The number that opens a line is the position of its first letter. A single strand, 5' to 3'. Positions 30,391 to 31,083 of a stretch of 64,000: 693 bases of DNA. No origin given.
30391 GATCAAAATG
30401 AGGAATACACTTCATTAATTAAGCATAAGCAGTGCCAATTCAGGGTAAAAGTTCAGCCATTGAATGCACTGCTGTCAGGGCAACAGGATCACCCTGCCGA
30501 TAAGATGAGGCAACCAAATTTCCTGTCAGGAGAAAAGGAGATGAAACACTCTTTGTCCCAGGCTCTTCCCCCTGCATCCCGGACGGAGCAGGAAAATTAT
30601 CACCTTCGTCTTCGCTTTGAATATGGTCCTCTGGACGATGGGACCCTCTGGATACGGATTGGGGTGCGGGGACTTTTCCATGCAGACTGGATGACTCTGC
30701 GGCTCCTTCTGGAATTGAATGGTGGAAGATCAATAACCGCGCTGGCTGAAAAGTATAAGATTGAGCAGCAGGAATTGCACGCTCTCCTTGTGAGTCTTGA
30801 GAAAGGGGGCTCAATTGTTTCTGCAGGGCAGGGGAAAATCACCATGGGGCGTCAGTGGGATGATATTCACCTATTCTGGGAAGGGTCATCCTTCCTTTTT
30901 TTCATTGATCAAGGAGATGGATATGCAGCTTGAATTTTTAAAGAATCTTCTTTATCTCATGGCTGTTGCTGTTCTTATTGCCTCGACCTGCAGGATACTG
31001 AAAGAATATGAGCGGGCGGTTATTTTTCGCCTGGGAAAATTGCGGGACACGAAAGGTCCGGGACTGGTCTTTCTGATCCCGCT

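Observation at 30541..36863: PqqD-like protein + SPFH-fused radical SAM/SPASM + second radical SAM/SPASM + Trp-rich small protein + S8 protease: a maturase cassette with an unusual membrane-scaffold fusion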

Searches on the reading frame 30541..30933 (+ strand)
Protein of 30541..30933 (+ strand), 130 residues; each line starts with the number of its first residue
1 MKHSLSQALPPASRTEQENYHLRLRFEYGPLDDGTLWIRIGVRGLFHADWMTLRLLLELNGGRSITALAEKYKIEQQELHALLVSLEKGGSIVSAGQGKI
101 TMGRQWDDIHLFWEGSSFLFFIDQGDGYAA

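Call 3: search_protein_families(library=pfam, proteins=[window:30541-30933:+], max_evalue=0.01)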
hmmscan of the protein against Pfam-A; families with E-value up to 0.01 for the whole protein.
window:30541-30933:+ (130 aa): 1 family
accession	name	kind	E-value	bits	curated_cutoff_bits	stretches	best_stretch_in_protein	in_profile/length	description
PF12802.13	MarR_2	-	0.007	16.9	27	0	48-93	6-51/61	MarR family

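Call 4: search_protein_families(library=ncbifam, proteins=[window:30541-30933:+], max_evalue=0.01)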
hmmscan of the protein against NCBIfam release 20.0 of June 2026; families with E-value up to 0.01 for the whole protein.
window:30541-30933:+ (130 aa): 0 families

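Call 24: search_protein_families(library=pfam, proteins=[window:30541-30933:+], max_evalue=5)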
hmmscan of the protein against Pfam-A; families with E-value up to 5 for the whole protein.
window:30541-30933:+ (130 aa): 2 families
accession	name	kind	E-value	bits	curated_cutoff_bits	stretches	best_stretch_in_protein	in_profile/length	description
PF12802.13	MarR_2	-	0.007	16.9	27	1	48-93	6-51/61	MarR family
PF02082.26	Rrf2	-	0.049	14.2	30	1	64-111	25-74/132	Iron-dependent Transcriptional regulator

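Call 25: search_protein_families(library=ncbifam, proteins=[window:30541-30933:+], max_evalue=5)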
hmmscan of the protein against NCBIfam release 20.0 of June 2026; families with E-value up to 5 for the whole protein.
window:30541-30933:+ (130 aa): 1 family
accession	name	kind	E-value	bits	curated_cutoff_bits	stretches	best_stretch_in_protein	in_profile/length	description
NF052556.1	NtrsucLyaStm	equivalog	0.057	12.3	650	1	44-93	340-389/466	nitrosuccinate lyase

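Call 34: find_homologous_proteins(query=window:30541-30933:+, max_evalue=0.001)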
Query window:30541-30933:+ (130 aa): 1 proteins with E <= 0.001 among 22 candidates.
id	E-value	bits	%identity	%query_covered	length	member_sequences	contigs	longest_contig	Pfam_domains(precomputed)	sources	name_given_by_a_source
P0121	4.9e-82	290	100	100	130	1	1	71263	-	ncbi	ncbi:MAG: hypothetical protein AB1847_06115 [bacterium]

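Call 37: search_solved_structures(query=A4, max_evalue=10, show_alignments=2)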
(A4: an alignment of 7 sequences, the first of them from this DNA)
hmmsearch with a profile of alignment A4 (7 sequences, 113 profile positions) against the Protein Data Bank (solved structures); distinct sequences matched with E-value up to 10: 15.
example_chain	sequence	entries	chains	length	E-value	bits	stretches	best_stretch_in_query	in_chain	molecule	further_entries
2xvc_A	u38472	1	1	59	0.0085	18.9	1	49-95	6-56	ESCRT-III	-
2ma3_A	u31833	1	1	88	0.21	14.5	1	66-101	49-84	DNA replication initiator (Cdc21/Cdc54)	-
9j8g_A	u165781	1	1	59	0.51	13.2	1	57-97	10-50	Z-DNA-binding protein 1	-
7ueb_E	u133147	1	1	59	0.53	13.2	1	66-99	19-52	PscE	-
1j75_A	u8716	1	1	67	0.63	12.9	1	57-97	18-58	Tumor Stroma and Activated Macrophage Protein DLM-1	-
3gfj_A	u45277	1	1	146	0.69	12.8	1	41-99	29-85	146aa long hypothetical transcriptional regulator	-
3gfl_A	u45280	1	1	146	0.7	12.8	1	41-99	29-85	146aa long hypothetical transcriptional regulator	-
3gfm_A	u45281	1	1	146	0.71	12.7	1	41-99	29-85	146aa long hypothetical transcriptional regulator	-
7c0i_A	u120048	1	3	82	0.71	12.7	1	64-97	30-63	Double-stranded RNA-binding protein,Double-stranded RNA-specific adenosine deaminase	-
2eb7_A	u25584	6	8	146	0.72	12.7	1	41-99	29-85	146aa long hypothetical transcriptional regulator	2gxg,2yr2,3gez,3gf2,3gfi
5xyi_Z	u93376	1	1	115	0.8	12.6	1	66-101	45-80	Uncharacterized protein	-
2heo_A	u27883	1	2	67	0.8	12.6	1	57-96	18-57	Z-DNA binding protein 1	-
9vke_A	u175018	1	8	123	0.93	12.4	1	75-113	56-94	De novo designed zinc hydrolase 11-7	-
3qsv_A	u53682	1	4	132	1.1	12.1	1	63-94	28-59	Mothers against decapentaplegic homolog 4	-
5mey_A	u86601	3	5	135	1.2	12.1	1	63-94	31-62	MH1 domain of human Smad4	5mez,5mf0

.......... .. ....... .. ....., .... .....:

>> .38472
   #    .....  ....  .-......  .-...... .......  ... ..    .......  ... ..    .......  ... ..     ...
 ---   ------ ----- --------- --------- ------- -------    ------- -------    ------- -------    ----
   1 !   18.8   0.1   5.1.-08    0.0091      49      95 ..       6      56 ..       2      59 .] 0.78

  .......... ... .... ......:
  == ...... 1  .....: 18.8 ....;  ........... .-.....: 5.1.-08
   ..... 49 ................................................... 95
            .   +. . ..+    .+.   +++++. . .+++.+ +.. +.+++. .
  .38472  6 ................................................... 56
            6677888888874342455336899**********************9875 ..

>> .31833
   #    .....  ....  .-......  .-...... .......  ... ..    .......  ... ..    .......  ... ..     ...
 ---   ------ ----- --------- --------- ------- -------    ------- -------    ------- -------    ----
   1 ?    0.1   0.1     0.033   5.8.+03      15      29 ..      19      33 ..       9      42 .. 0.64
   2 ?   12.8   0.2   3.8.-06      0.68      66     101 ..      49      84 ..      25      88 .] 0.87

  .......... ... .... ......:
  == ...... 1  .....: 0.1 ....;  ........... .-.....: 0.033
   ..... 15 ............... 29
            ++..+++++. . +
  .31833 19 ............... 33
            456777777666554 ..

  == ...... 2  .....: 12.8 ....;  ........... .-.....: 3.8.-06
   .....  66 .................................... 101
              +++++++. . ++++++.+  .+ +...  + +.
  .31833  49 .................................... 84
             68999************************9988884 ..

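Call 39: find_related_loci(query=A3, collection=metagenome_contigs, flank=8000)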
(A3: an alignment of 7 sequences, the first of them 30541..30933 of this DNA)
Query A3 (130 aa) in metagenome_contigs; peptide patterns used: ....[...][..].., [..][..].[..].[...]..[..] (x = any residue, [..] = any of these).
181 stretches matched a pattern; 8 encode a relative of the query (tblastn E <= 1e-3); 8 distinct loci.
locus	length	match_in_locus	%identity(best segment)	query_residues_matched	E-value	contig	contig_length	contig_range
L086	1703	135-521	66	1-125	1e-44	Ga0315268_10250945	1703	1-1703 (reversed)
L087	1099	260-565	72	15-120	1e-36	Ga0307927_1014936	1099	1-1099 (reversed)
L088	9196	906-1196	76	15-111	4e-35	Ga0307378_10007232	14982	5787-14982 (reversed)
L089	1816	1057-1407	50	4-122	2e-29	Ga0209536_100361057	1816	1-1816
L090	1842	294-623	53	10-120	5e-29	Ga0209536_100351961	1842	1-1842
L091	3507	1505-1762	38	26-111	9e-17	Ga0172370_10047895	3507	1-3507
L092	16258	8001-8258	35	26-111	2e-16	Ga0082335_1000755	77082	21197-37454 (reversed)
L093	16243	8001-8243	35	20-100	3e-14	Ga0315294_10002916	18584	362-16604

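Call 72: predict_structure(protein=window:30541-30933:+)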
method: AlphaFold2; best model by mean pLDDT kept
length: 130 residues; sequences in the alignment: 1
mean_pLDDT: 38.8   pTM: 0.34
mean pLDDT of the five models: 38.8, 38.4, 36.2, 34.9, 34.4
residues with pLDDT >= 90: 0; 70-90: 0; 50-70: 8; < 50: 122
segments of 3 or more residues with pLDDT < 50: 1-27, 33-36, 41-56, 58-119, 121-130
pLDDT, mean of each block of 10 residues (from residue 1): 33 36 46 50 39 44 41 42 37 26 33 41 36
secondary structure, 60 per line:
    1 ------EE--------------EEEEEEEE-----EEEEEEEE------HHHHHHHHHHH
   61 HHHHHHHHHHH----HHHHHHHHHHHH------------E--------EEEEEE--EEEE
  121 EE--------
elements in order: E23-30 E36-43 H50-71 H76-87 E109-114 E117-122
